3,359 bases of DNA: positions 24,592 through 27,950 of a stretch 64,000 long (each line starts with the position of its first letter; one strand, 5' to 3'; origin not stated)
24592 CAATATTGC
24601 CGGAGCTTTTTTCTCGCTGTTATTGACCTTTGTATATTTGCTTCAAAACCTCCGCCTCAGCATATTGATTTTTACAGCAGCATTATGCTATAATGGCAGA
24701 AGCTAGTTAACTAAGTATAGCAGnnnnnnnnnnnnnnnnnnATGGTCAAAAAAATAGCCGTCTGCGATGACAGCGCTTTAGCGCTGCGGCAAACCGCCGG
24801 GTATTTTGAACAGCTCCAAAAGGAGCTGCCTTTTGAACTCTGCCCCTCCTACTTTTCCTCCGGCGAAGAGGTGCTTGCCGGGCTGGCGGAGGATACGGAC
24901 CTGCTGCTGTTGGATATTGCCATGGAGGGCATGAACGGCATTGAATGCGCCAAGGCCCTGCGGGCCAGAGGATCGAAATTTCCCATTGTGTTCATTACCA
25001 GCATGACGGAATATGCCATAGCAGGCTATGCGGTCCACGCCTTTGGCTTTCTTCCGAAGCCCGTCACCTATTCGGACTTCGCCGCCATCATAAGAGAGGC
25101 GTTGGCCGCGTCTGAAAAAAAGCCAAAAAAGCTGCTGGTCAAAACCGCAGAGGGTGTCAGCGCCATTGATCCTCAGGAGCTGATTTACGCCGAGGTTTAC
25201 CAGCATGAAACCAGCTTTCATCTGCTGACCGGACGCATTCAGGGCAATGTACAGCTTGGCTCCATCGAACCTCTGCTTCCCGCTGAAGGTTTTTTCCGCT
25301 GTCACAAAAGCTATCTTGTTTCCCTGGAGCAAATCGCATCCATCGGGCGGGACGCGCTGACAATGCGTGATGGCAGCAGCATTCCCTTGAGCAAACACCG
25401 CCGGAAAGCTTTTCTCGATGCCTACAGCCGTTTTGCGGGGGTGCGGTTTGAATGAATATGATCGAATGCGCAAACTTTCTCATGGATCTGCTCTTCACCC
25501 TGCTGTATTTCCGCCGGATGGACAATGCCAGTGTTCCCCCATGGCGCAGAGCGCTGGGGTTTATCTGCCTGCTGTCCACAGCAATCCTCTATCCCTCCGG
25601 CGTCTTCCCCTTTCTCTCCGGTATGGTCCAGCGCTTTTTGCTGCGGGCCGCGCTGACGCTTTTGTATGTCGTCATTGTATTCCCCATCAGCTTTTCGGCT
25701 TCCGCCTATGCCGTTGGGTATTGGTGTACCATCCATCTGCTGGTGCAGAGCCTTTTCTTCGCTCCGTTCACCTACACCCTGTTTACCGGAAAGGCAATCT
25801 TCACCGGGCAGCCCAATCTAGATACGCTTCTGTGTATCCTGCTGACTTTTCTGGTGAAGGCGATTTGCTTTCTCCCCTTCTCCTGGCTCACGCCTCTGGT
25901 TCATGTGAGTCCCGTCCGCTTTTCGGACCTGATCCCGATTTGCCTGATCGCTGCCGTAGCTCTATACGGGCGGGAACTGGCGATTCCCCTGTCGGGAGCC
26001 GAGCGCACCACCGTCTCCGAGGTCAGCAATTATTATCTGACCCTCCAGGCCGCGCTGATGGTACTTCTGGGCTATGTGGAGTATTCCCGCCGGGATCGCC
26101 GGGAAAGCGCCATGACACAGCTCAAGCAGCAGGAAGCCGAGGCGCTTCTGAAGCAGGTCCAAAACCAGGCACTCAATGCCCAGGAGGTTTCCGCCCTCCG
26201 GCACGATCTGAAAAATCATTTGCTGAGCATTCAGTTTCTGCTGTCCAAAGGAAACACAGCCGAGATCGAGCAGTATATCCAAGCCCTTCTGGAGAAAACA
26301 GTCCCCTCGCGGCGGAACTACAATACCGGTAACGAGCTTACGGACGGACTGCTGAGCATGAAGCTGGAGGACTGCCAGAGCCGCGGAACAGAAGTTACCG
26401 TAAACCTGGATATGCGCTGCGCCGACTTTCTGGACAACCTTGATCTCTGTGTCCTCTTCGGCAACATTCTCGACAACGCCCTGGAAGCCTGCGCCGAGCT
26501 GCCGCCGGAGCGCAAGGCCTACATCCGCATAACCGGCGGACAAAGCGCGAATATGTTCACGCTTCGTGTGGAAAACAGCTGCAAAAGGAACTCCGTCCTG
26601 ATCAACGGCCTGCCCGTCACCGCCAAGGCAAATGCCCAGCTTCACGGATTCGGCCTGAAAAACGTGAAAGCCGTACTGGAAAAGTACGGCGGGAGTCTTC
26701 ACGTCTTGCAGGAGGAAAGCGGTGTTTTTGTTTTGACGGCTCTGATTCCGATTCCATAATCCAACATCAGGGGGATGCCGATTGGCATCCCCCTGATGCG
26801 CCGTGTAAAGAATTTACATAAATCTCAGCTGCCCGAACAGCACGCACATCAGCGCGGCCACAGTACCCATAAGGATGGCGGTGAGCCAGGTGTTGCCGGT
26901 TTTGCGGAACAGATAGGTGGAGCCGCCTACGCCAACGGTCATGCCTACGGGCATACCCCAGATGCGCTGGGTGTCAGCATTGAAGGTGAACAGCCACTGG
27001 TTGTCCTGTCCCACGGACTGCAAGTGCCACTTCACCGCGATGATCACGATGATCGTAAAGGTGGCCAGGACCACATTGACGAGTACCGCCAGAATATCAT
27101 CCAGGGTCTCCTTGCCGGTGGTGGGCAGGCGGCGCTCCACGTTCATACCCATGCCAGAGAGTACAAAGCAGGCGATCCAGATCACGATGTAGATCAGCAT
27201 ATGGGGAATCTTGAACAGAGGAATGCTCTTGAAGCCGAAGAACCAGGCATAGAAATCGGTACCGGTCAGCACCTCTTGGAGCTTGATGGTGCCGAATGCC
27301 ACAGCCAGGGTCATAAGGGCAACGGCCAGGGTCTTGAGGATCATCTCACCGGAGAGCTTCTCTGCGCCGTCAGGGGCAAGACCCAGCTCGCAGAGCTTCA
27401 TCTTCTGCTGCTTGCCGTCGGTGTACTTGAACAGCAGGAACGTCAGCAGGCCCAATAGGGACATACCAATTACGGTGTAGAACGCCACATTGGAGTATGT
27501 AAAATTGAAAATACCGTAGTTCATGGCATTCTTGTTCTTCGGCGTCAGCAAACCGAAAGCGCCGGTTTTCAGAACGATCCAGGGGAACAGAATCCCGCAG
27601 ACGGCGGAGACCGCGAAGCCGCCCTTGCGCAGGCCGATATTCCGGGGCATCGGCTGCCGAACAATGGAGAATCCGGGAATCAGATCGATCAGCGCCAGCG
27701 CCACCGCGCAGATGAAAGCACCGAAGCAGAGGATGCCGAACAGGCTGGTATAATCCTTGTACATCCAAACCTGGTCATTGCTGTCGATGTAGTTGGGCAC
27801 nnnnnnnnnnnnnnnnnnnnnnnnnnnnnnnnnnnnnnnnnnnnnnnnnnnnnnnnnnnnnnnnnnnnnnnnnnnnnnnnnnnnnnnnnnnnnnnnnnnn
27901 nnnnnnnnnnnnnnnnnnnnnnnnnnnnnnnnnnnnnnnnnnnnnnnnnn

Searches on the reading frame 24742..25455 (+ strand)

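Call 12: search_protein_families(library=pfam, proteins=[window:24742-25455:+])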
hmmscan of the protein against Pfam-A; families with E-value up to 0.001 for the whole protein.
window:24742-25455:+ (237 aa): 2 families
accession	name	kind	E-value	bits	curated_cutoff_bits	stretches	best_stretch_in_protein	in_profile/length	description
PF04397.21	LytTR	-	7.7e-16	58.6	22.6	1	141-226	5-95/98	LytTr DNA-binding domain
PF00072.30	Response_reg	-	2.7e-15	56.9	30.2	1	5-117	1-110/111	Response regulator receiver domain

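Call 40: search_protein_families(library=ncbifam, proteins=[window:24742-25455:+], max_evalue=0.01)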
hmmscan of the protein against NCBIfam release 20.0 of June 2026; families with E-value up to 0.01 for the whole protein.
window:24742-25455:+ (237 aa): 68 families (the best 25 are shown)
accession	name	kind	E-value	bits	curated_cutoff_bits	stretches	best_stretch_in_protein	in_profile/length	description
NF008677.0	PRK11697.1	equivalog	1.4e-13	50.8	246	1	50-219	46-226/238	two-component system response regulator BtsR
NF008176.1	PRK10923.1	equivalog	4.4e-11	42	620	1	36-130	31-128/469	nitrogen regulation protein NR(I)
NF053854.1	RespRegPhoBBctds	equivalog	7.5e-11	41.8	270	1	39-130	29-124/225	two-component system response regulator PhoB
TIGR01818.1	ntrC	equivalog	1.7e-09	37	558.6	1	37-131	27-124/463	nitrogen regulation protein NR(I)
NF040689.1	MtrAB_MtrA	equivalog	2.6e-09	36.8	300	1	37-132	27-124/219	MtrAB system response regulator MtrA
NF010684.1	PRK14084.1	equivalog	3.7e-09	36.7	375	1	42-116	37-111/254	response regulator transcription factor LytR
NF012023.0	PRK15479.1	equivalog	5.3e-09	35.9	337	1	50-128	43-123/224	transcriptional regulator TctD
NF008199.0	PRK10955.1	equivalog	7.4e-09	35.9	341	1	39-136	32-130/232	envelope stress response regulator transcription factor CpxR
NF006900.1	PRK09390.1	equivalog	1.2e-08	34.7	255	1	36-130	32-129/203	response regulator FixJ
TIGR01387.1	cztR_silR_copR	subfamily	2e-08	34.1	279.2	1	38-132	28-125/218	heavy metal response regulator transcription factor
NF045944.1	ResRegRpaBCyano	equivalog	4.6e-08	32.7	330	1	40-144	29-135/229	response regulator transcription factor RpaB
NF008469.0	PRK11361.1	equivalog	7.4e-08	31.5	714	1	41-125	37-124/461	acetoacetate metabolism transcriptional regulator AtoC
NF051850.1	RespRegRprY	equivalog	2.7e-07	30.2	370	1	37-122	33-121/234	response regulator transcription factor RprY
NF007135.0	PRK09581.1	equivalog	3.3e-07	29.5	474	1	40-114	34-113/457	PleD family two-component system response regulator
NF040749.1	tetrathio_RR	equivalog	6e-07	29.4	290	1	52-133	44-127/191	tetrathionate respiration response regulator TtrR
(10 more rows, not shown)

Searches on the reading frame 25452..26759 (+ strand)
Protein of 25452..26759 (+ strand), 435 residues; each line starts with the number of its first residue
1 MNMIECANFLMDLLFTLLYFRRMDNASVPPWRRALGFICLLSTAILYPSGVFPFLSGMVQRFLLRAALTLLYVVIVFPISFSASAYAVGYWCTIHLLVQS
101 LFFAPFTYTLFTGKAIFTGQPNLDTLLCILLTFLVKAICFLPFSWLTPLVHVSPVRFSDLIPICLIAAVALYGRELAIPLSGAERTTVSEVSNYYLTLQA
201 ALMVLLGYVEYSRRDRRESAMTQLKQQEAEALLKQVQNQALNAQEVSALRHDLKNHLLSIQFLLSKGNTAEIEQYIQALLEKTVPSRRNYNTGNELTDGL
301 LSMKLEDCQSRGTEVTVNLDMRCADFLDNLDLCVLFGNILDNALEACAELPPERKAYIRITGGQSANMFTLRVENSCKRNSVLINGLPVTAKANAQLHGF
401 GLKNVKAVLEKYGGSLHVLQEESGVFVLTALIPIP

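Call 12: search_protein_families(library=pfam, proteins=[window:25452-26759:+])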
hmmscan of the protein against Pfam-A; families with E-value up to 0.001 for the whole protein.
window:25452-26759:+ (435 aa): 3 families
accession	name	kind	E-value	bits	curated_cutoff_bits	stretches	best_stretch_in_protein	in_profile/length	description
PF14501.12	HATPase_c_5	-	4.1e-24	84.9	22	1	328-433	2-102/102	GHKL domain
PF02518.31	HATPase_c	-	8.6e-07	29.8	26.4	1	329-425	3-100/111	Histidine kinase-, DNA gyrase B-, and HSP90-like ATPase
PF14689.11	SPOB_a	-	0.00011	22.2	28.1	0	247-288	17-58/62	Sensor_kinase_SpoOB-type, alpha-helical domain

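Call 40: search_protein_families(library=ncbifam, proteins=[window:25452-26759:+], max_evalue=0.01)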
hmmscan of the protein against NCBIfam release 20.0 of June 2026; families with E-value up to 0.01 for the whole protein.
window:25452-26759:+ (435 aa): 5 families
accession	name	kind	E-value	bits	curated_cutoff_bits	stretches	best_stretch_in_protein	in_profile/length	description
NF008298.1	PRK11086.1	subfamily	4.2e-06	25.5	520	1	228-428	315-519/529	DcuS/MalK family sensor histidine kinase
NF046015.1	HisKinAgrCStaph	equivalog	0.0015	17.8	500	1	298-409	283-393/414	quorum-sensing sensor histidine kinase AgrC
NF038334.1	malate_HK_MalK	exception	0.006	15.3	800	1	226-419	313-510/533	malate sensor histidine kinase MalK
NF052443.1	SensHisKinMctS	equivalog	0.0078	14.6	700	0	371-433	384-447/457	two-component system sensor histidine kinase MctS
NF008077.0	PRK10815.1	equivalog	0.0086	14.8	497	0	288-421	337-467/488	two-component system sensor histidine kinase PhoQ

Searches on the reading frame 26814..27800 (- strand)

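Call 66: search_protein_families(library=pfam, proteins=[window:26814-27800:-], max_evalue=1)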
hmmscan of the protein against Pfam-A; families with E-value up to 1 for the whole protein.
window:26814-27800:- (328 aa): 1 family
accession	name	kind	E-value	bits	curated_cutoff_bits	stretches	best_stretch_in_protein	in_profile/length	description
PF19297.4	QcrA_N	-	0.00063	19.6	27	1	239-288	60-106/222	QcrA subunit N-terminal region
